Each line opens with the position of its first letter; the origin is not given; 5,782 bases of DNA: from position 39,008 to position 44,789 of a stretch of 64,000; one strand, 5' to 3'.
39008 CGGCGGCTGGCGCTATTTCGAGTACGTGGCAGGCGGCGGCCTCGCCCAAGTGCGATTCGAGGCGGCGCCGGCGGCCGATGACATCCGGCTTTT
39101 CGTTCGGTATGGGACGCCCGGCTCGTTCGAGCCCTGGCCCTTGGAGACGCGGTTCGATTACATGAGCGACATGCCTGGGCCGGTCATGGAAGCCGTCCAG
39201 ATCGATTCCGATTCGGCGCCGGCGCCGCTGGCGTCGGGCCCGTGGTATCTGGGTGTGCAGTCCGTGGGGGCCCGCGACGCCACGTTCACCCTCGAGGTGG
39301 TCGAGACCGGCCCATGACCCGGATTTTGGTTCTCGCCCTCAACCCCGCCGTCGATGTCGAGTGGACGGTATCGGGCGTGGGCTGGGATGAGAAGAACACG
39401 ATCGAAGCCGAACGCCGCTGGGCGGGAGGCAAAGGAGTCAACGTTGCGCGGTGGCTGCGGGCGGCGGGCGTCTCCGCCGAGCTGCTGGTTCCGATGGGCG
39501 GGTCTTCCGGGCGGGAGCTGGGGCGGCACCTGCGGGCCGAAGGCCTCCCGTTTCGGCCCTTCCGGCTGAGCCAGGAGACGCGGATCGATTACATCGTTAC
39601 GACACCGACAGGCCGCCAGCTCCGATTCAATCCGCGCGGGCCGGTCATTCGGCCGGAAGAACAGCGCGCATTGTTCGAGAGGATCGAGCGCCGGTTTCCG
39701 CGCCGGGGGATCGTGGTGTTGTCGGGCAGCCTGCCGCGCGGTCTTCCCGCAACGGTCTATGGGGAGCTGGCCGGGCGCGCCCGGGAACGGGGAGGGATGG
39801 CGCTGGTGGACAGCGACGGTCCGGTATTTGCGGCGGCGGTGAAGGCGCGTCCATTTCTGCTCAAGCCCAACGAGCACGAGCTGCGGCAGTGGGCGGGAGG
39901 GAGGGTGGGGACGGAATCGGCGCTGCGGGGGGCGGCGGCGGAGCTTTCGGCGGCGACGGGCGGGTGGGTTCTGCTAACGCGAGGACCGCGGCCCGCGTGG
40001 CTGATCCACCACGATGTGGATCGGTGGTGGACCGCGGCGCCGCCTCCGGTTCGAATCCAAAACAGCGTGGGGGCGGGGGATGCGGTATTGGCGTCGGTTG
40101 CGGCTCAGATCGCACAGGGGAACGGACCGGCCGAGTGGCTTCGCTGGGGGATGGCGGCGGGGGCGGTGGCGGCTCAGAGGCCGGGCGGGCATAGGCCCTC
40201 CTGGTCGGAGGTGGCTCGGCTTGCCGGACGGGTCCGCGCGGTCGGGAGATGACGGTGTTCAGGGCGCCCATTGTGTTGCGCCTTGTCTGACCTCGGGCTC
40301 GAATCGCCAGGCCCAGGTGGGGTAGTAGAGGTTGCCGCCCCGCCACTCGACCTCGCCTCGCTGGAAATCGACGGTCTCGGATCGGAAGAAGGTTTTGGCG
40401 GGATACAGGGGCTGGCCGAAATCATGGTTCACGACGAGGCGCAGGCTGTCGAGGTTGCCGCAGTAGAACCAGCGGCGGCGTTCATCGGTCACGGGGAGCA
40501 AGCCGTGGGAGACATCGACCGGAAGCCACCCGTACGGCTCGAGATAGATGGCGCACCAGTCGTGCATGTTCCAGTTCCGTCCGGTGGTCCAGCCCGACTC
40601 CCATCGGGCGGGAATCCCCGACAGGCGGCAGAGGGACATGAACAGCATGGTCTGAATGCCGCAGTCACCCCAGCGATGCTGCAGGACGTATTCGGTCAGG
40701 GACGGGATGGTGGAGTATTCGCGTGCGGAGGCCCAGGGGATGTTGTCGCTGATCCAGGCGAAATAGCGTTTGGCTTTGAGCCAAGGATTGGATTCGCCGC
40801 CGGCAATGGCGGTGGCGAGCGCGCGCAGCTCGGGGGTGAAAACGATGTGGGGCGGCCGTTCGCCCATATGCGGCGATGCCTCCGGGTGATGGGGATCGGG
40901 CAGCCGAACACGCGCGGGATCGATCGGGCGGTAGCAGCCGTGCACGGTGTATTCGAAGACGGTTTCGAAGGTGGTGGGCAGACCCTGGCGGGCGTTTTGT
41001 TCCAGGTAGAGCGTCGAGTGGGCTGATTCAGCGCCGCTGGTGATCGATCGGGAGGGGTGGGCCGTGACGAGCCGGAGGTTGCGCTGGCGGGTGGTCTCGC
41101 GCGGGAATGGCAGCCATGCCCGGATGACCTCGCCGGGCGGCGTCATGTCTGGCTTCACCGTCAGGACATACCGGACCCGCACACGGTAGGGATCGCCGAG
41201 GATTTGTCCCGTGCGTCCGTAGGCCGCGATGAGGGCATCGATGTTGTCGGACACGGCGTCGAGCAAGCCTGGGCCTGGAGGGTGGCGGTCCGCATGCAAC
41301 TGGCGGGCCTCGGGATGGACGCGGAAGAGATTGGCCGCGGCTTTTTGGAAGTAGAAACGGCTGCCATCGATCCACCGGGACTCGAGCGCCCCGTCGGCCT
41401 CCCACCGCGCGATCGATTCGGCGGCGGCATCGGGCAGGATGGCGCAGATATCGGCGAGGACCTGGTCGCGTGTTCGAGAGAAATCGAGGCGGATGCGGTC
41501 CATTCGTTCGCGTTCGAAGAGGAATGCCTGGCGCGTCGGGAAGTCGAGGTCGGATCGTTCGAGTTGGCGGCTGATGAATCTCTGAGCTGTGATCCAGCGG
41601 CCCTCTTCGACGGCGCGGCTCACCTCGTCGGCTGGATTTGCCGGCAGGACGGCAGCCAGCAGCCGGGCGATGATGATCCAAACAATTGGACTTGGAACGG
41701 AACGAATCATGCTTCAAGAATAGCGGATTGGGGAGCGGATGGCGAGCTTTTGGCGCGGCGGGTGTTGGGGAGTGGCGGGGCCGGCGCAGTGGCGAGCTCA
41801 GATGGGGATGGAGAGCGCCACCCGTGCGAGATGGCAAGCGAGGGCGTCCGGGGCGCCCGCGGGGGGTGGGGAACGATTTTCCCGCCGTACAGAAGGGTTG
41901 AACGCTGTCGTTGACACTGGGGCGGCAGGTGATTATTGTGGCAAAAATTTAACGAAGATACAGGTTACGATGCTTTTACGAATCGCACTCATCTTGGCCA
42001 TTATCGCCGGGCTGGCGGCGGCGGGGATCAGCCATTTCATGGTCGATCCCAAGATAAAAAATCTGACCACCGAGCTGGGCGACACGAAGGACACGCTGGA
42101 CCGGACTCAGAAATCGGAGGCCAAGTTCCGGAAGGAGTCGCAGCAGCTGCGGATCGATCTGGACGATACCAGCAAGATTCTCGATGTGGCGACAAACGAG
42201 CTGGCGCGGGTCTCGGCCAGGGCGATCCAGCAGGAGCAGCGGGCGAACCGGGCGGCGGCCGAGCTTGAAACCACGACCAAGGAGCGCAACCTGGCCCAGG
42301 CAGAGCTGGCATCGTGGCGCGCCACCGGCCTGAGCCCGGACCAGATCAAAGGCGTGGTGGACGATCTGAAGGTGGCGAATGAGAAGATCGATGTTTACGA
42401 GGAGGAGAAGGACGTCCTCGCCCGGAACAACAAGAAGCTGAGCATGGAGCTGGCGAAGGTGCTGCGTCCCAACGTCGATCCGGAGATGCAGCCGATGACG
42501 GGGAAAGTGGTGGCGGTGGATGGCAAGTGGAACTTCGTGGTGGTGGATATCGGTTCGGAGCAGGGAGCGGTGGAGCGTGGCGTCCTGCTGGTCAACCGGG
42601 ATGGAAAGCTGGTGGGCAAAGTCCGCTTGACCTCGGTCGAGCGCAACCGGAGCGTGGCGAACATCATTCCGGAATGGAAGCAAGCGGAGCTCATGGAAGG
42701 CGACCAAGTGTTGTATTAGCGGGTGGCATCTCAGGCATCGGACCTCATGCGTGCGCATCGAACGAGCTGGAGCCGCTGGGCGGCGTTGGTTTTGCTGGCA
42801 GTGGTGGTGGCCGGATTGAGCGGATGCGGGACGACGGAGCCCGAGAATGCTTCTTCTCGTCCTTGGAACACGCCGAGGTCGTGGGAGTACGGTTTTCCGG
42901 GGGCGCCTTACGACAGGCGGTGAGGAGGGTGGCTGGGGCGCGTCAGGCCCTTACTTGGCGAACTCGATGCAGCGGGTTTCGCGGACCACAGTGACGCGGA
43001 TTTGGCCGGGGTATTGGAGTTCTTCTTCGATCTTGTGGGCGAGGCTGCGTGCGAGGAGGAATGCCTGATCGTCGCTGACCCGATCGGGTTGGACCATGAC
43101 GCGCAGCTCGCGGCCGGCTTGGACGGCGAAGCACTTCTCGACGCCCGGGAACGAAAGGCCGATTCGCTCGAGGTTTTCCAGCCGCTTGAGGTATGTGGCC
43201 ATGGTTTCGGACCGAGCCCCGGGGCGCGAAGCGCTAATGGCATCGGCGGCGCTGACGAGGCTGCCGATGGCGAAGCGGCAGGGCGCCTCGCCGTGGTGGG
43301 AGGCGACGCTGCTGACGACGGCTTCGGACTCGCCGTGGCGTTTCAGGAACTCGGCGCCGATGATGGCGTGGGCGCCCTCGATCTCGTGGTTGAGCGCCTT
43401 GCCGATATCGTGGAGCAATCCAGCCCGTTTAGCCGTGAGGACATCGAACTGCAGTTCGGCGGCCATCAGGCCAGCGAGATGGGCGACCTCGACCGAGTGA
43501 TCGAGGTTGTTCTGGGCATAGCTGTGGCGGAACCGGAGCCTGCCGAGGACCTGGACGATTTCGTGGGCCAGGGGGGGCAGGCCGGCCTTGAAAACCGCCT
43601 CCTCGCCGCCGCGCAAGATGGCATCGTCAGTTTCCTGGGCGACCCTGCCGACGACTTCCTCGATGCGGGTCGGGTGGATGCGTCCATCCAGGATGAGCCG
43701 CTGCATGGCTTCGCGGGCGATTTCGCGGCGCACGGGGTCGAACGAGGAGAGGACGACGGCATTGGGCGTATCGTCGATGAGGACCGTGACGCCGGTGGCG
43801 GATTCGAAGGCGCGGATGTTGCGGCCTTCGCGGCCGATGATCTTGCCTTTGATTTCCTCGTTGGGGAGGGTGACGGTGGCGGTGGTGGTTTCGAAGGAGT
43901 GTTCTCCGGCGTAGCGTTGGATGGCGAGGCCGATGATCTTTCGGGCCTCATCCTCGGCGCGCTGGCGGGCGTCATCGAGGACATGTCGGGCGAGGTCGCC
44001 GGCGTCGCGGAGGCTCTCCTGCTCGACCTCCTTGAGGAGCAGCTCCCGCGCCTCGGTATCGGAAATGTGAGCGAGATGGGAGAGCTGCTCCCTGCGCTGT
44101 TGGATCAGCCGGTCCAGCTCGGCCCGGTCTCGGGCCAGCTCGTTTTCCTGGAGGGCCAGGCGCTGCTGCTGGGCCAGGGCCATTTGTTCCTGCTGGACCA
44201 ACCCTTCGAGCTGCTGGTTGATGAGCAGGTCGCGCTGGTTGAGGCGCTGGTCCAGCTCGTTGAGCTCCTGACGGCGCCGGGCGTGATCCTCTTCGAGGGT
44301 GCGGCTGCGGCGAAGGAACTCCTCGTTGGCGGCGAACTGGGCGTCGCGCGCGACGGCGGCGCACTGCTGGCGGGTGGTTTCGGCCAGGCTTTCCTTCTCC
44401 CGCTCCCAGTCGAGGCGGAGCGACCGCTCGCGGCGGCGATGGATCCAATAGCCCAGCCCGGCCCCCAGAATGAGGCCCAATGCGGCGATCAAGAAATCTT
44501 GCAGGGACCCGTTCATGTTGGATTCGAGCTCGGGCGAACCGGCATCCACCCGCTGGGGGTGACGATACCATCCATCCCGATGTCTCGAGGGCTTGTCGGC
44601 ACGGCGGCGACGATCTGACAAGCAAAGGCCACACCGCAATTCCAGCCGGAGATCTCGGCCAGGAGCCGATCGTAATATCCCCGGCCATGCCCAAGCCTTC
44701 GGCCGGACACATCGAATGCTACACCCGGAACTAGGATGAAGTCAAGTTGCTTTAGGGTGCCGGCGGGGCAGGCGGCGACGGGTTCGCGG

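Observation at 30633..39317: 2894-aa subtilisin-like protease encoded directly behind the pseudopilin cassette: candidate dedicated cargo or pilus-associated enzyme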

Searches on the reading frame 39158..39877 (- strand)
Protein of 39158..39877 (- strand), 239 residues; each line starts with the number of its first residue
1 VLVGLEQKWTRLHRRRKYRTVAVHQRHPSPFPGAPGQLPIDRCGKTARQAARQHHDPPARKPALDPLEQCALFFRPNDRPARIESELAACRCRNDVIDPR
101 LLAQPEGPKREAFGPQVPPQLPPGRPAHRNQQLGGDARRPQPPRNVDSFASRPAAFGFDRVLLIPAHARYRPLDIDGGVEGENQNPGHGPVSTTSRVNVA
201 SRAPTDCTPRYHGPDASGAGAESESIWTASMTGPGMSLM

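Call 9: search_protein_families(library=pfam, proteins=[window:39158-39877:-], max_evalue=0.01)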
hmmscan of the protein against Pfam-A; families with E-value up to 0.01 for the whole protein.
window:39158-39877:- (239 aa): 0 families

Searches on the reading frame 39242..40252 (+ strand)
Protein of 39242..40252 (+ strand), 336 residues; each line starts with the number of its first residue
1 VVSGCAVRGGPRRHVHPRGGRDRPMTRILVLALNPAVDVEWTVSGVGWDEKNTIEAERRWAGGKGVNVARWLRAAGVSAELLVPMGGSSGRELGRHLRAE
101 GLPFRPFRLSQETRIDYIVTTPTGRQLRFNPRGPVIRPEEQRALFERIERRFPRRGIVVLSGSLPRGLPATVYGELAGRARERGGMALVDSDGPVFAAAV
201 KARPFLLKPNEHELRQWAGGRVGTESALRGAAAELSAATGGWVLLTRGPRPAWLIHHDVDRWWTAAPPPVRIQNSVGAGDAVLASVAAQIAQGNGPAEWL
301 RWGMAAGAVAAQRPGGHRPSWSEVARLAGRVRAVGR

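Call 9: search_protein_families(library=pfam, proteins=[window:39242-40252:+], max_evalue=0.01)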
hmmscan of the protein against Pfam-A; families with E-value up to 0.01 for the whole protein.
window:39242-40252:+ (336 aa): 2 families
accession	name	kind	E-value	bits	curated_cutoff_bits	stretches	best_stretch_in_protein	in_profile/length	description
PF00294.29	PfkB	-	1e-35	124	25.8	1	50-319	24-298/302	pfkB family carbohydrate kinase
PF08543.17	Phos_pyr_kin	-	0.0096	15.7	27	0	205-298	121-219/246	Phosphomethylpyrimidine kinase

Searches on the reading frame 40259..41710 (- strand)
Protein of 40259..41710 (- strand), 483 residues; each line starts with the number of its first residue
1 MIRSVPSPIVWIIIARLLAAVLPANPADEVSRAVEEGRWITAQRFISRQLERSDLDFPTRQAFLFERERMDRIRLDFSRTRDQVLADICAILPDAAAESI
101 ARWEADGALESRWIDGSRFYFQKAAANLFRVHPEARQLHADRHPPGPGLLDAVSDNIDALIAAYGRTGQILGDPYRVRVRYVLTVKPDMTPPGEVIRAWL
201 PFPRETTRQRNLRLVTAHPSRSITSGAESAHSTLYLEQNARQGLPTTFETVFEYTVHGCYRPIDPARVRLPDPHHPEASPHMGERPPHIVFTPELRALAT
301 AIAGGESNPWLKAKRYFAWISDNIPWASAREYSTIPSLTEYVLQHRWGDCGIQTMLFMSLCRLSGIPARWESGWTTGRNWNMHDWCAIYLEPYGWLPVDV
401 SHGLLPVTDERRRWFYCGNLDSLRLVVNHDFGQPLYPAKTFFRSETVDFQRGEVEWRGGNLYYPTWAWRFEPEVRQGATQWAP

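Call 9: search_protein_families(library=pfam, proteins=[window:40259-41710:-], max_evalue=0.01)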
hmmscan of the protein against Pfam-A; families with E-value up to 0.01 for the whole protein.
window:40259-41710:- (483 aa): 1 family
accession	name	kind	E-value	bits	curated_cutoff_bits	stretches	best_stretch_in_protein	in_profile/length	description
PF01841.26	Transglut_core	-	5e-20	72.2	23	1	296-399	1-107/108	Transglutaminase-like superfamily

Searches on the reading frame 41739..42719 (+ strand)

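Call 9: search_protein_families(library=pfam, proteins=[window:41739-42719:+], max_evalue=0.01)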
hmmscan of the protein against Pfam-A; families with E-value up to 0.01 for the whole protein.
window:41739-42719:+ (326 aa): 2 families
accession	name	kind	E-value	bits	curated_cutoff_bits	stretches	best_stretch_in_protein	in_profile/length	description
PF15964.10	CCCAP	-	0.0078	15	27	0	101-187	485-566/703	Centrosomal colon cancer autoantigen protein family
PF20045.4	DUF6447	-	0.0089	16.2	27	0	200-243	26-69/75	Family of unknown function (DUF6447)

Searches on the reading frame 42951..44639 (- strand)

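Call 9: search_protein_families(library=pfam, proteins=[window:42951-44639:-], max_evalue=0.01)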
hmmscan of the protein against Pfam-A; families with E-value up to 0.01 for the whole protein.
window:42951-44639:- (562 aa): 4 families
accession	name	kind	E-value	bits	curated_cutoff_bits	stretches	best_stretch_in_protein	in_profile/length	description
PF12072.13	RNase_Y_N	-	6.6e-31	107.7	32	1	50-247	4-201/201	RNase Y N-terminal region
PF01966.28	HD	-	8.3e-17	62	22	1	379-470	2-115/116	HD domain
PF00013.35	KH_1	-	1.9e-06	27.9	21.5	1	254-313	2-65/66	KH domain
PF08668.18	HDOD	-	0.0023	17.9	22.9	1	374-416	91-134/196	HDOD domain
